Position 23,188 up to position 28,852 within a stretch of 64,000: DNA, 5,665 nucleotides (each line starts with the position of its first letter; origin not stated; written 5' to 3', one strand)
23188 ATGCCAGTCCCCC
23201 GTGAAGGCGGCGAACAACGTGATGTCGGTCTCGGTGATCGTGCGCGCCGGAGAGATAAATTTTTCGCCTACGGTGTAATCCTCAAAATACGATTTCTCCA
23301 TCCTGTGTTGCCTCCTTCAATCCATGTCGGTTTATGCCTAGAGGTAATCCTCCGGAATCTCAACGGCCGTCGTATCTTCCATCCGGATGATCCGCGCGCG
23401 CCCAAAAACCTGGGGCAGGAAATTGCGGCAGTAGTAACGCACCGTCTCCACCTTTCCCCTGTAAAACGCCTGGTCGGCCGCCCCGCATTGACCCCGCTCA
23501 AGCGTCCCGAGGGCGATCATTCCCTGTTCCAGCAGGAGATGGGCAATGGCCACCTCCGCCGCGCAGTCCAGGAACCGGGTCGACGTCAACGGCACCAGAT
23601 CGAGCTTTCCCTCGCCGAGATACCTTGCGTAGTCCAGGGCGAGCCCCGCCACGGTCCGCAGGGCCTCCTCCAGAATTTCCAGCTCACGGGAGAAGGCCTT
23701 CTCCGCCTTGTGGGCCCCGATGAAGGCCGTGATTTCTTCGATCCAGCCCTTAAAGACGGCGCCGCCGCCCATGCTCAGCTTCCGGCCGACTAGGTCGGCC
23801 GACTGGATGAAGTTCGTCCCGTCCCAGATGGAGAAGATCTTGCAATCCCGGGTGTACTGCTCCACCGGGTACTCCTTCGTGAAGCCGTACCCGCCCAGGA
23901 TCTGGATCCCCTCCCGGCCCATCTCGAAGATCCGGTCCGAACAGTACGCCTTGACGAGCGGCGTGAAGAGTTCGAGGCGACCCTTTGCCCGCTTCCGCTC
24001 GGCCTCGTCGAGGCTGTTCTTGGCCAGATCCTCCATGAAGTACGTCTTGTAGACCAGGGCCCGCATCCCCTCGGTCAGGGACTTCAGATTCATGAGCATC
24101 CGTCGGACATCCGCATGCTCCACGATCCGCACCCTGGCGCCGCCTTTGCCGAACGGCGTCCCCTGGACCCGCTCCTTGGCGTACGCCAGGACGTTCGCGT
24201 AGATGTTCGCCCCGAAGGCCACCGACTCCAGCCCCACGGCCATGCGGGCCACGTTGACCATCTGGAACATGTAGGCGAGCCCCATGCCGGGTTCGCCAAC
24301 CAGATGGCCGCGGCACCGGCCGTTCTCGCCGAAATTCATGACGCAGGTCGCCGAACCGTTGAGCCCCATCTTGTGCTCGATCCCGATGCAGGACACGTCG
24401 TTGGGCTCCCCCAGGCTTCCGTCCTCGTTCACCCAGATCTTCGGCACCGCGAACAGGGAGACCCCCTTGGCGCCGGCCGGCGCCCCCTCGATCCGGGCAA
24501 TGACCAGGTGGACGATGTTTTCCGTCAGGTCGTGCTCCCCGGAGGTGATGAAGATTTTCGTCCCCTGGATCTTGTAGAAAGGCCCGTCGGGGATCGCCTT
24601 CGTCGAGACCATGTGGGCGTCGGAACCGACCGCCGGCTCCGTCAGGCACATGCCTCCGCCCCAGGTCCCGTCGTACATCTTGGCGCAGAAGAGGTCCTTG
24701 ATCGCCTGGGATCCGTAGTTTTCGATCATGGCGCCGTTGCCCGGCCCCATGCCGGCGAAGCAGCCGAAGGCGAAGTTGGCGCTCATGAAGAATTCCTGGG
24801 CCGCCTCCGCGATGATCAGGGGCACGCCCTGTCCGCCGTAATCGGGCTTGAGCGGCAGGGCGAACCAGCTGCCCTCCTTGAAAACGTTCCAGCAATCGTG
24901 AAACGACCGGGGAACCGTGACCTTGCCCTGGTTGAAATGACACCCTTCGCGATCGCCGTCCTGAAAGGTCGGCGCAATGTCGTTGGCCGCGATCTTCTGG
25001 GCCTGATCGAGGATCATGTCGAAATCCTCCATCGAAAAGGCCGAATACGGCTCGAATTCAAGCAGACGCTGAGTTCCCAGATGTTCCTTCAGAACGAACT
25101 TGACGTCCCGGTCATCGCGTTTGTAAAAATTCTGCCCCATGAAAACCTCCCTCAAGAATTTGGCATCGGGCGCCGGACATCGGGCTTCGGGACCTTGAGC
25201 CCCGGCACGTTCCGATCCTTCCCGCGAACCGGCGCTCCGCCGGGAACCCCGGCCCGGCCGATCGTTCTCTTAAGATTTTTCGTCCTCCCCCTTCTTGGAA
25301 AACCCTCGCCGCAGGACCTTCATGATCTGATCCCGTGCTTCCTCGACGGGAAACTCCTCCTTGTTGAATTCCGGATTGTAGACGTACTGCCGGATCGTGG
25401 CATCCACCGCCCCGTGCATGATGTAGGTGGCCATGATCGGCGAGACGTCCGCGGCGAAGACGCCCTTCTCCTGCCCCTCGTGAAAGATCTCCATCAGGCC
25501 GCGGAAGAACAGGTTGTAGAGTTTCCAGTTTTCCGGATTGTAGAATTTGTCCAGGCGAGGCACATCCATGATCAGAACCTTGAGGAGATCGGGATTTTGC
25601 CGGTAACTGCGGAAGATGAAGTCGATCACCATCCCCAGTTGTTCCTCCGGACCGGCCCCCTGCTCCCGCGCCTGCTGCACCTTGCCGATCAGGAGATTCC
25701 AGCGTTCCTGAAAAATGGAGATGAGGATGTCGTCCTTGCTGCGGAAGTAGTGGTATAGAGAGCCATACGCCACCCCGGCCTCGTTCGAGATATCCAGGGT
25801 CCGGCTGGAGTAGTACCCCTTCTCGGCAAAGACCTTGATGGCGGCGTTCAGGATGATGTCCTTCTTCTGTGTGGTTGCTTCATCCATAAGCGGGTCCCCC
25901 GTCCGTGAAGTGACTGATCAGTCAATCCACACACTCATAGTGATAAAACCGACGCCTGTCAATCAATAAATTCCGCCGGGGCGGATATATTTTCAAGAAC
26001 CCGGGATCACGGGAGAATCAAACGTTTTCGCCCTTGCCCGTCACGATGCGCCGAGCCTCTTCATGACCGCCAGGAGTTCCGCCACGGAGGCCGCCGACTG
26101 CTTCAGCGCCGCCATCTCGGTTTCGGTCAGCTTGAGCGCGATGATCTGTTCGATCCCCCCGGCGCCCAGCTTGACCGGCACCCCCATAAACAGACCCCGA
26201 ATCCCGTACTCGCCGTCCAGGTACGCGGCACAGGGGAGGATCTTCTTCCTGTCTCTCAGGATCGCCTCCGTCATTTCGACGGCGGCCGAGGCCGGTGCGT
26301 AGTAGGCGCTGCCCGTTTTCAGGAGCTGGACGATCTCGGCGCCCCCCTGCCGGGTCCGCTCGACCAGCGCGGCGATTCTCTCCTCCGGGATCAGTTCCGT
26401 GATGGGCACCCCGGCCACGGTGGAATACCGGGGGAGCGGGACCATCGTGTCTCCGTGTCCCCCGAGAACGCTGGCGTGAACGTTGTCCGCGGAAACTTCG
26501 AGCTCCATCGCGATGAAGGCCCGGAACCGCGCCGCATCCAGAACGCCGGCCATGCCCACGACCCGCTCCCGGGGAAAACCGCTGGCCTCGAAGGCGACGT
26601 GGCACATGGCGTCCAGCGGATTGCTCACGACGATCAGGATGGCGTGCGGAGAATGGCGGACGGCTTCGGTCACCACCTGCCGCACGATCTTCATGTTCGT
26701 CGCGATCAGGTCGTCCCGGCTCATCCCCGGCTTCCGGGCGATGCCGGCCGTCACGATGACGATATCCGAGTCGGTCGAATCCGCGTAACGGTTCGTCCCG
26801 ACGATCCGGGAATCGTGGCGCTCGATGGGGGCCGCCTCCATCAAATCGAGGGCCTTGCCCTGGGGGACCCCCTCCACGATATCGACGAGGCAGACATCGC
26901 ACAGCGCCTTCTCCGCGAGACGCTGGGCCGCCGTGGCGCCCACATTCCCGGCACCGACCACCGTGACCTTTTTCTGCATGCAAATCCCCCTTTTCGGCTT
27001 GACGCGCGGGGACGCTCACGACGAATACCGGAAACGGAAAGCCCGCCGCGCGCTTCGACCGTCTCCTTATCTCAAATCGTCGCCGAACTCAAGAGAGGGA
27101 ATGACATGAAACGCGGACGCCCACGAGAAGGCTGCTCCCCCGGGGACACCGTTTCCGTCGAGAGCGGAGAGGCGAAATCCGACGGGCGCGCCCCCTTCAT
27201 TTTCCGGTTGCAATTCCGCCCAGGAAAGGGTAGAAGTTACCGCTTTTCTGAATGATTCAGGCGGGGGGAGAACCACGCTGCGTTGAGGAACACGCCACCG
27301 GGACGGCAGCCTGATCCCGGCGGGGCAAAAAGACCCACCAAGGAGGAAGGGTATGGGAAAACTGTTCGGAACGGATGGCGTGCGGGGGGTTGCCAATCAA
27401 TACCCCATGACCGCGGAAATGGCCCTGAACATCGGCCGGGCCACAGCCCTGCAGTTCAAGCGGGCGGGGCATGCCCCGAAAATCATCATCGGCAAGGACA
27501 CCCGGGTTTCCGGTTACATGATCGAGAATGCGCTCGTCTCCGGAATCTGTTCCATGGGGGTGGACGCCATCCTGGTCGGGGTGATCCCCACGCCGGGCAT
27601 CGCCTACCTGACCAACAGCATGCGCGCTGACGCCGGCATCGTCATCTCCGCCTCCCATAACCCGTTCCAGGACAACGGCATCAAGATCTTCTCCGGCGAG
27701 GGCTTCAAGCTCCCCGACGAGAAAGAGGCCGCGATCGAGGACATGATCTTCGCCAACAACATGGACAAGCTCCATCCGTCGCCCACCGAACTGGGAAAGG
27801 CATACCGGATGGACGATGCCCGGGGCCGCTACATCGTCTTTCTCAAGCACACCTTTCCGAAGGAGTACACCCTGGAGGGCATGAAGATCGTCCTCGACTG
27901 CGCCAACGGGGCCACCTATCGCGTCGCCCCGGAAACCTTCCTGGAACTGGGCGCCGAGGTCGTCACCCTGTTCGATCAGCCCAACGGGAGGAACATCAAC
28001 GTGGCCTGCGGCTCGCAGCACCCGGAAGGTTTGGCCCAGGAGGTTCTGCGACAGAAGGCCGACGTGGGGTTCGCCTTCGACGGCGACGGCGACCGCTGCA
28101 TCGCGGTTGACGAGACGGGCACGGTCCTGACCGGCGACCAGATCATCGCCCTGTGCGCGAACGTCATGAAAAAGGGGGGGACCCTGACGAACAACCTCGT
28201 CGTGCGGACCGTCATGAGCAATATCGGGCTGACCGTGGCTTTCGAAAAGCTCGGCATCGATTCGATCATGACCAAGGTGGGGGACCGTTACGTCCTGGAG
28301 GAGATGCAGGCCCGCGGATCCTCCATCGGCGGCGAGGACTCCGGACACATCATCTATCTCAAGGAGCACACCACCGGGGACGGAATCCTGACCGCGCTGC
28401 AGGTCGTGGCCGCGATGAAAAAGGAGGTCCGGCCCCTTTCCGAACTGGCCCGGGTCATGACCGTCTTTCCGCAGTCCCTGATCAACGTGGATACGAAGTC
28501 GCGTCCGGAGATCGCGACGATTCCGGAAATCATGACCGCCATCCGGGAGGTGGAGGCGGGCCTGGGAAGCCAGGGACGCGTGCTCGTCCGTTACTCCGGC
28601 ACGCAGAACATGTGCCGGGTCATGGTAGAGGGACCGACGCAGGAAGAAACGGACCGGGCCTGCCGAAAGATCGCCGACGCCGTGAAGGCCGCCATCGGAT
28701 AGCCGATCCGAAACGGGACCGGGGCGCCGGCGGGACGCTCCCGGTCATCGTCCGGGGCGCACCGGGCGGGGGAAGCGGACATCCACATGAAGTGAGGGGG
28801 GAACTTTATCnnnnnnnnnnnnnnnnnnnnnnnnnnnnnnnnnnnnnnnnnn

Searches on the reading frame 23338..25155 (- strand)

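Call 28: search_protein_families(library=ncbifam, proteins=[window:23338-25155:-], max_evalue=1e-8)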
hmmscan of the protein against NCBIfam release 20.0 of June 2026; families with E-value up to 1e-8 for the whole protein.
window:23338-25155:- (605 aa): 11 families
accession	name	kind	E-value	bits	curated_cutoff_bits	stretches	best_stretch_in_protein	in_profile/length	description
NF042972.1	AcrlCoAredClosAcrC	equivalog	5.8e-37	127.2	640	1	46-451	10-368/378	acryloyl-CoA reductase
NF058590.1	AcCoDHFadEBacil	equivalog_domain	1.6e-32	112.8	600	1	105-451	75-402/586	acyl-CoA dehydrogenase FadE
NF043006.1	CyhCrbnylCoADH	equivalog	6.7e-30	104.3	650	1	148-453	101-369/380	cyclohexane-1-carbonyl-CoA dehydrogenase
NF045552.1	GlutCoADH_Des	equivalog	5.7e-25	88.3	470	1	43-450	7-370/387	glutaryl-CoA dehydrogenase Acd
NF042439.1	SulpropCoADesulf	equivalog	2.1e-23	82.7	600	1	94-459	35-370/379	3-sulfinopropanoyl-CoA desulfinase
NF008997.0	PRK12341.1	equivalog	2.2e-21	76.3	537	1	144-450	96-367/382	acyl-CoA dehydrogenase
NF008594.0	PRK11561.1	equivalog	9.7e-16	57.2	545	1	168-462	181-441/540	isovaleryl-CoA dehydrogenase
NF053553.1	prodigi_MBC_PigA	equivalog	8.3e-15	54.8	500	1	144-461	100-380/381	prodigiosin MBC biosynthesis dehydrogenase PigA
TIGR03207.1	cyc_hxne_CoA_dh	equivalog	9.8e-15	54.2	575.35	1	43-451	3-363/372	cyclohexanecarboxyl-CoA dehydrogenase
NF045652.1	ProlPCPDhRedW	equivalog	6e-14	51.6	650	1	82-461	30-374/376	L-prolyl-[peptidyl-carrier protein] dehydrogenase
NF002885.1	PRK03354.1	equivalog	1.6e-10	40.6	540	1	156-450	108-364/378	crotonobetainyl-CoA dehydrogenase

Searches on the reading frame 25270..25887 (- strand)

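Call 28: search_protein_families(library=ncbifam, proteins=[window:25270-25887:-], max_evalue=1e-8)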
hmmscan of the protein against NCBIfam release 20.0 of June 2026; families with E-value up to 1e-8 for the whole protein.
window:25270-25887:- (205 aa): 10 families
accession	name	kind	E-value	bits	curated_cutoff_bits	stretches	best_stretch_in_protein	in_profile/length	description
NF053878.1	FATransRegFadRBac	equivalog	2.3e-30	105.8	200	1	6-197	2-189/190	fatty acid metabolism transcriptional regulator FadR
NF041196.1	ScbR_bind_reg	equivalog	1.1e-12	48.6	150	1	9-154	8-151/191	ScbR family autoregulator-binding transcription factor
NF051852.1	efflux_TF_MtrR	exception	7e-12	45.6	280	1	7-175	10-184/205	multidrug efflux system transcriptional repressor MtrR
TIGR03384.1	betaine_BetI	equivalog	2e-11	43.9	201.3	1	7-103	8-104/189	choline-binding transcriptional repressor BetI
NF033703.1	transcr_KstR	equivalog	5.8e-11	42.3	280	1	4-103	4-103/185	cholesterol catabolism transcriptional regulator KstR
NF001978.0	PRK00767.1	equivalog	2.3e-10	40.6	118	1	9-103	11-106/197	transcriptional regulator BetI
TIGR03613.1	RutR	equivalog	6.1e-10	39.3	368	1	4-109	5-109/202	pyrimidine utilization regulatory protein R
NF007949.0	PRK10668.1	equivalog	2.3e-09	37.1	271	0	7-61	11-65/216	multidrug efflux transporter transcriptional repressor AcrR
NF050111.1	TransRegSACE7040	equivalog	3.7e-09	36.8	250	1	8-112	2-106/186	SACE_7040 family transcriptional regulator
NF053731.1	TransRegFasRMycb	equivalog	5.3e-09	36.2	330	0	8-78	12-82/199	HTH-type transcriptional activator FasR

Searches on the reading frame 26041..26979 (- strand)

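Call 28: search_protein_families(library=ncbifam, proteins=[window:26041-26979:-], max_evalue=1e-8)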
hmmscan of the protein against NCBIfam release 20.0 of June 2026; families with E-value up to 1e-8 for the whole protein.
window:26041-26979:- (312 aa): 10 families
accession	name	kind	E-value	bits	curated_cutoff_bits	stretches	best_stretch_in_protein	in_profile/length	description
TIGR01763.1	MalateDH_bact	equivalog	4.5e-146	485.8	351.85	1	3-305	2-304/305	malate dehydrogenase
NF004863.0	PRK06223.1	subfamily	4.1e-135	449.9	283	1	2-308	3-309/313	malate dehydrogenase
NF000824.0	PRK00066.1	subfamily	1.4e-77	261.1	339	1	2-304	6-312/316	L-lactate dehydrogenase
TIGR01771.1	L-LDH-NAD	equivalog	5.6e-77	259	303.55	1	7-299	1-297/299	L-lactate dehydrogenase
NF041314.1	Malate_DH_Halo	equivalog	1.6e-55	188.4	550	1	3-301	2-298/304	malate dehydrogenase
TIGR01772.1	MDH_euk_gproteo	equivalog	1.8e-33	116.1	273.05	1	4-296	1-297/313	malate dehydrogenase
TIGR01759.1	MalateDH-SF1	subfamily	1.1e-24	87.1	345.65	1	60-299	69-320/327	malate dehydrogenase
NF003916.0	PRK05442.1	equivalog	1.3e-22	80.2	271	1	30-308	40-325/328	malate dehydrogenase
TIGR01758.1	MDH_euk_cyt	equivalog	1.8e-16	60.5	470.4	1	37-298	43-314/324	malate dehydrogenase, NAD-dependent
TIGR01756.1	LDH_protist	equivalog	7.1e-11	41.8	486.25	1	52-181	42-173/313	lactate dehydrogenase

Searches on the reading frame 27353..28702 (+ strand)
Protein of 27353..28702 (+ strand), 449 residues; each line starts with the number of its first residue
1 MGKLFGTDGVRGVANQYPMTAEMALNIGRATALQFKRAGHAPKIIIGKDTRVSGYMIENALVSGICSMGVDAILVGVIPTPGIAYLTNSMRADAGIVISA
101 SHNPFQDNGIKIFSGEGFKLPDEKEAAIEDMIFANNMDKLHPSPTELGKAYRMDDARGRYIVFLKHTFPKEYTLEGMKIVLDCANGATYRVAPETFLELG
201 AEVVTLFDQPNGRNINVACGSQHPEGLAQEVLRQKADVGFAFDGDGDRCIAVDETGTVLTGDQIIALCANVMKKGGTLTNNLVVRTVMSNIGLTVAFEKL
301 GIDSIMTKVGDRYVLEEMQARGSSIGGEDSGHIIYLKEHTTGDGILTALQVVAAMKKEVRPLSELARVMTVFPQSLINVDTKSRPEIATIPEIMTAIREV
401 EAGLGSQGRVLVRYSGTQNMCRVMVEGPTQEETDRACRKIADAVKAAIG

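Call 24: search_protein_families(library=ncbifam, proteins=[window:27353-28702:+], max_evalue=0.00001)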
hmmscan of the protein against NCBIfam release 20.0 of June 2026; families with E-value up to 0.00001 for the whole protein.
window:27353-28702:+ (449 aa): 7 families
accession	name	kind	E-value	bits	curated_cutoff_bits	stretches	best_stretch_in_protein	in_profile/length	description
TIGR01455.1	glmM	equivalog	4.6e-180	599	447.55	1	5-445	1-441/442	phosphoglucosamine mutase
TIGR03990.1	Arch_GlmM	equivalog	2e-96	323.6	439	1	3-443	2-443/444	phosphoglucosamine mutase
NF007088.0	PRK09542.1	equivalog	7.7e-48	163.6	618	1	7-446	14-455/456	phosphomannomutase/phosphoglucomutase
NF046027.1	PhglucPhmanMutPgmG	equivalog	6.8e-47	160.2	600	1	10-442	15-448/460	phosphoglucomutase/phosphomannomutase PgmG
NF011943.0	PRK15414.1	subfamily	7.7e-30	104.3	801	1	20-376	21-377/456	phosphomannomutase CpsG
TIGR01132.1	pgm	equivalog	1.5e-11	43.4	778.05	1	5-130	42-176/546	phosphoglucomutase (alpha-D-glucose-1,6-bisphosphate-dependent)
NF005737.0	PRK07564.1-1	equivalog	3.4e-11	42.5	378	0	40-124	49-139/543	alpha-D-glucose phosphate-specific phosphoglucomutase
